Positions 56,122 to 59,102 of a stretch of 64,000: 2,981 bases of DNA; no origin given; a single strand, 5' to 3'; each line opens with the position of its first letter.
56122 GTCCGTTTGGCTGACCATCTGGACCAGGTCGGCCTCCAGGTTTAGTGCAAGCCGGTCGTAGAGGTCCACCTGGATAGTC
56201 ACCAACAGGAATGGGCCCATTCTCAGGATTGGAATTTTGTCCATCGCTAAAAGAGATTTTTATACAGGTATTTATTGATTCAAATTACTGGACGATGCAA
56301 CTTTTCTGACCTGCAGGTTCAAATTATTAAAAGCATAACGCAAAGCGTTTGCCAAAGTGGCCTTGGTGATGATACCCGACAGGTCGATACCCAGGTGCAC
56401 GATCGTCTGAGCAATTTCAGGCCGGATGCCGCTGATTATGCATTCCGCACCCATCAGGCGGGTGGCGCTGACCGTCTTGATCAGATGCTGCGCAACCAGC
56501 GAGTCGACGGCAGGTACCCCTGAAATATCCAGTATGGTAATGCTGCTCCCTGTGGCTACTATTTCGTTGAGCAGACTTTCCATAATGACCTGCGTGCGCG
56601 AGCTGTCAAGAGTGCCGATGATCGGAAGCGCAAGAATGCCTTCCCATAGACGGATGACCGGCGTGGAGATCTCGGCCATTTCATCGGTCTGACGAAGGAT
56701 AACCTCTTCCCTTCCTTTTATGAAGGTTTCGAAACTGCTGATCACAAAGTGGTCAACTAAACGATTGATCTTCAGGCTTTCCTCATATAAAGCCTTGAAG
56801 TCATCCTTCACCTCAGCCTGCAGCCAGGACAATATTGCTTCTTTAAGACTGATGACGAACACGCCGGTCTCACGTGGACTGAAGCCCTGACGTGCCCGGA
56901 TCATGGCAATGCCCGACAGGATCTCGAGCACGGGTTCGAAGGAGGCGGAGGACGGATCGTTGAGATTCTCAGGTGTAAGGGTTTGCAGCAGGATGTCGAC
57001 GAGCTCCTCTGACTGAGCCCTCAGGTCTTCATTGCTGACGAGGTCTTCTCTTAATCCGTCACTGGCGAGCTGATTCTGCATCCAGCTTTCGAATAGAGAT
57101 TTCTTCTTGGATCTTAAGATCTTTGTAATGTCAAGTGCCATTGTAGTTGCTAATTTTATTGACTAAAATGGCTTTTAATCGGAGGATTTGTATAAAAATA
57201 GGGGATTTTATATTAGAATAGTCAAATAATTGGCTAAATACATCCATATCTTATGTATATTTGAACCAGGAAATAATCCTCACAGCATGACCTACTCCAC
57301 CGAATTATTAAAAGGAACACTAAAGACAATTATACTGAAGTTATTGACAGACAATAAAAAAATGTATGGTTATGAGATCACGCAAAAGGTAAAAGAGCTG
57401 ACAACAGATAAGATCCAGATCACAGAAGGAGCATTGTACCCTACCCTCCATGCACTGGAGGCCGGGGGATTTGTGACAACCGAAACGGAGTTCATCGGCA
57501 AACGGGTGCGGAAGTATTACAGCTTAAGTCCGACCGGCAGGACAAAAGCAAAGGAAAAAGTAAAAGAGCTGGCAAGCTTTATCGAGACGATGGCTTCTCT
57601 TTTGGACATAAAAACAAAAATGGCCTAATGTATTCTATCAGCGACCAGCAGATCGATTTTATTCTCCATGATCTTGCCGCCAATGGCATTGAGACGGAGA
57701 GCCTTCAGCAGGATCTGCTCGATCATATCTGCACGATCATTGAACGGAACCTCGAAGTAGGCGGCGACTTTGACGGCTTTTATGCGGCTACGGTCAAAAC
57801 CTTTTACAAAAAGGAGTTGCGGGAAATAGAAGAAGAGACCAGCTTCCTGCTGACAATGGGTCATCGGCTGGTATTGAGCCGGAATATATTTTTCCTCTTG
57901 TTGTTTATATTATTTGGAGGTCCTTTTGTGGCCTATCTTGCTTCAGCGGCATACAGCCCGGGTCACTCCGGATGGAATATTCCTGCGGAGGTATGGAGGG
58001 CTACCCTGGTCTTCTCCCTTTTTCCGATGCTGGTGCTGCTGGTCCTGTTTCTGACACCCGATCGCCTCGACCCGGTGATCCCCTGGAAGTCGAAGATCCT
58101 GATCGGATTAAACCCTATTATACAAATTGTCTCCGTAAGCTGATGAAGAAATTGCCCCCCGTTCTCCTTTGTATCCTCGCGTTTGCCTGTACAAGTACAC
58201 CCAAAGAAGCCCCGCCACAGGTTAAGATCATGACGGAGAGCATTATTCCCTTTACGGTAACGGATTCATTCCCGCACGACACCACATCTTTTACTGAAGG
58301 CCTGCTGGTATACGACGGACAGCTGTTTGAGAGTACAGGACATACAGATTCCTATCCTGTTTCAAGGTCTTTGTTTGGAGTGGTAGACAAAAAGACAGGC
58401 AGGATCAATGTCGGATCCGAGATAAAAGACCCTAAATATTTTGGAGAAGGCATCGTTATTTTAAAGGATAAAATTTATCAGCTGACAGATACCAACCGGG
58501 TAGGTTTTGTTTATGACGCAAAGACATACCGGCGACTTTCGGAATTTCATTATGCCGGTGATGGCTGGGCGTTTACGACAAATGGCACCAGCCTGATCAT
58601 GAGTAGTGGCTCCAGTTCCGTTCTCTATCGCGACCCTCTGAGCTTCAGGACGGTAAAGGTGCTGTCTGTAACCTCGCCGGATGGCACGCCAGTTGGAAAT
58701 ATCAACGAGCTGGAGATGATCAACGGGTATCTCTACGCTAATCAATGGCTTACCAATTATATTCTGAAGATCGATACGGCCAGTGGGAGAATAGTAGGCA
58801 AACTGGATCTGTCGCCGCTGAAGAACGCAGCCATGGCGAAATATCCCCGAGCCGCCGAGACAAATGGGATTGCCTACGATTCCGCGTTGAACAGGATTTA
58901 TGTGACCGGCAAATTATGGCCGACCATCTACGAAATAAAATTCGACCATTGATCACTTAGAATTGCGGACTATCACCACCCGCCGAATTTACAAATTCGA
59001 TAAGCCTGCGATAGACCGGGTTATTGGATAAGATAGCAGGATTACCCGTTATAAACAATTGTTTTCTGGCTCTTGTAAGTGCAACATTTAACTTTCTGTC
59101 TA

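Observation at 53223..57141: Stressosome wired to a histidine kinase through a pseudo-RsbT domain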

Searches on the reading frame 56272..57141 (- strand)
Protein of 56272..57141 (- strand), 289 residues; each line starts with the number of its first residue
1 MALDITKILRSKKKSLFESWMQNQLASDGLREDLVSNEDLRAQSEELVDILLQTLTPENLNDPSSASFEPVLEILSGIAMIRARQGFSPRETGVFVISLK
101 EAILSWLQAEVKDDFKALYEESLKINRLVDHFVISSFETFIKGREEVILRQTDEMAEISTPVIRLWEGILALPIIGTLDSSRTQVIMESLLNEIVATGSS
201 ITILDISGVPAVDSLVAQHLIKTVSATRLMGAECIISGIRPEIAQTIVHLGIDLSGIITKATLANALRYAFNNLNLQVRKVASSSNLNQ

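Call 3: search_protein_families(library=pfam, proteins=[window:56272-57141:-], max_evalue=0.1)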
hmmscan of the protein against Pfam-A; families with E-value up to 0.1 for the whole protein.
window:56272-57141:- (289 aa): 3 families
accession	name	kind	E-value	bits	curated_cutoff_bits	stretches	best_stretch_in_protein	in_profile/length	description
PF14361.12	RsbRD_N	-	8.8e-25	87.8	24.3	1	6-108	2-104/104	RsbT co-antagonist protein rsbRD N-terminal domain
PF01740.26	STAS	-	2.1e-14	53.6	22.6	1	167-255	8-96/106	STAS domain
PF23209.2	IDM1_C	-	0.037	14.6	33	1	143-206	32-94/140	Increased DNA methylation 1, C-terminal domain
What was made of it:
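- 56272..57141 (-): rsbR: 289 aa, non-haem-globin-type RsbRD_N sensor domain plus C-terminal STAS. Ser180 and Ser214 align with the phospho-threonines of Listeria RsbR (T175 and T209 by my numbering of that protein). Pfam PF14361 at 8.8e-25 and PF01740 at 2.1e-14 (call 3).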

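Call 4: search_protein_families(library=ncbifam, proteins=[window:56272-57141:-], max_evalue=0.1)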
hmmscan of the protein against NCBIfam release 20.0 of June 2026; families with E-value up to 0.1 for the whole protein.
window:56272-57141:- (289 aa): 2 families
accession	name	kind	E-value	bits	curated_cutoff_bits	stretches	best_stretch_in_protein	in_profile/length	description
NF052652.1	YtvA_fam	equivalog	4.4e-22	78.8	250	1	144-267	120-243/243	YtvA family blue-light photoreceptor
TIGR00377.1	ant_ant_sig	superfamily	0.0016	18.3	53.45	1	167-248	11-92/108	anti-sigma factor antagonist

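Call 90: search_solved_structures(query=window:56272-57141:-, max_evalue=0.00001, show_alignments=1)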
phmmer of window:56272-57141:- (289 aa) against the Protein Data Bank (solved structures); distinct sequences matched with E-value up to 0.00001: 18.
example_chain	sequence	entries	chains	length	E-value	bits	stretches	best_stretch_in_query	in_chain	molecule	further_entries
7b0u_A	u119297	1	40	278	4.9e-35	124.9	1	3-275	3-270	RsbR protein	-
9o3z_A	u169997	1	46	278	2e-34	122.9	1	3-275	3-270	RsbR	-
9o3o_A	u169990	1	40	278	2e-34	122.9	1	3-275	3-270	STAS domain-containing protein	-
9o4r_A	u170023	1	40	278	2e-34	122.9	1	3-275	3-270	RsbR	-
9o5l_A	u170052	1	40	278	2.8e-34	122.4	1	3-275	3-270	STAS domain-containing protein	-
9o4h_A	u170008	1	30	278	2.8e-34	122.4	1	3-275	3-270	RsbR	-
7o0i_B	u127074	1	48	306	8.5e-34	120.8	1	112-278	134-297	Anti-anti-sigma factor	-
6qcm_CD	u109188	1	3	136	4.2e-29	105.5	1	148-274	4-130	RsbR protein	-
6qcm_CB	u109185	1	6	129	1e-28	104.2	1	155-274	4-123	RsbR protein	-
6qcm_AB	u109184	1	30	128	1.3e-28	103.8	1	155-274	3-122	RsbR protein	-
6qcm_AD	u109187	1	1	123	1.7e-20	77.3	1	148-245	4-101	RsbR protein,RsbR protein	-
6jhk_A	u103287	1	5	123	1.6e-14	57.7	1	159-267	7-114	RsbS negative regulator of sigma-B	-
2mwg_A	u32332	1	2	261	4.4e-14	56.2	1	140-268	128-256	Blue-light photoreceptor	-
6qcm_A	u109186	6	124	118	1.4e-13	54.6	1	160-268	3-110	RsbS protein | RsbT antagonist protein RsbS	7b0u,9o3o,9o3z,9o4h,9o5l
9o4r_a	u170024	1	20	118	3.7e-13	53.2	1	160-268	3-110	RsbT antagonist protein RsbS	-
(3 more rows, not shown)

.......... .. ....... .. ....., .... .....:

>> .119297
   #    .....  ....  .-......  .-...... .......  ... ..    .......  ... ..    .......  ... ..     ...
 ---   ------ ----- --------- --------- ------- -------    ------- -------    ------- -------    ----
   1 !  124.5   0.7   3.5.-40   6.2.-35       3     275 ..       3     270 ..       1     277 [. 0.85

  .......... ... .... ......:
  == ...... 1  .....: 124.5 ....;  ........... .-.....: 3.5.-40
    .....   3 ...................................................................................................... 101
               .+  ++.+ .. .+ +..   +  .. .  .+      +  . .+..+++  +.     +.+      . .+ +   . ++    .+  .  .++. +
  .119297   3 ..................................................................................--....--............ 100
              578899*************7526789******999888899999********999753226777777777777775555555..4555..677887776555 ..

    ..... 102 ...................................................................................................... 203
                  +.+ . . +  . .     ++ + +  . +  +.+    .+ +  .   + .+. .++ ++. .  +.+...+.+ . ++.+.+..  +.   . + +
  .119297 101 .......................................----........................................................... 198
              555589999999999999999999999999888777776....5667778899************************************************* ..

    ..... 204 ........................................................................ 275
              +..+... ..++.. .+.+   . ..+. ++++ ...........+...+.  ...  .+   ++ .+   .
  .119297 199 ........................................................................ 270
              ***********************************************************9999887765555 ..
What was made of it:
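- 56272..57141 (-): Matches Listeria RsbR 7b0u at 4.9e-35, with the alignment shown (call 90).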

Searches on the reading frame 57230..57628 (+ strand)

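Call 63: search_protein_families(library=pfam, proteins=[window:57230-57628:+], max_evalue=0.001)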
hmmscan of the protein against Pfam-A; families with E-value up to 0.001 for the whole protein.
window:57230-57628:+ (132 aa): 2 families
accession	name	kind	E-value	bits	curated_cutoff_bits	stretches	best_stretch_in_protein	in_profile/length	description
PF03551.20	PadR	-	3.7e-19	68.9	27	1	35-108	1-74/75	Transcriptional regulator PadR-like family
PF13601.12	HTH_34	-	3.1e-09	37.3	27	1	60-118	22-80/80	Winged helix DNA-binding domain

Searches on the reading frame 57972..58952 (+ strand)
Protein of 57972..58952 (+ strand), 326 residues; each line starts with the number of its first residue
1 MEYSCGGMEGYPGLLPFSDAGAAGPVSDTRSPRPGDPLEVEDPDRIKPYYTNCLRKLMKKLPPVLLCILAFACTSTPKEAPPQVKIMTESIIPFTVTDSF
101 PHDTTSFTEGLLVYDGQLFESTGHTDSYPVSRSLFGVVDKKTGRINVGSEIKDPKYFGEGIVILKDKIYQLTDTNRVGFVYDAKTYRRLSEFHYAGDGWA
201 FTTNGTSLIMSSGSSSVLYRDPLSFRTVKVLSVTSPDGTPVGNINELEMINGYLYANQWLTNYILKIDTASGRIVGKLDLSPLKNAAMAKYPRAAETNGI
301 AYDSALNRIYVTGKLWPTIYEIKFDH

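Call 63: search_protein_families(library=pfam, proteins=[window:57972-58952:+], max_evalue=0.001)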
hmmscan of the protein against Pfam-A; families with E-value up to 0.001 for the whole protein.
window:57972-58952:+ (326 aa): 1 family
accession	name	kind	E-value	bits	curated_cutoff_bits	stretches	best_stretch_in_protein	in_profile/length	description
PF05096.18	Glu_cyclase_2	-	5e-71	239.5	22.3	1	69-324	5-249/249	Glutamine cyclotransferase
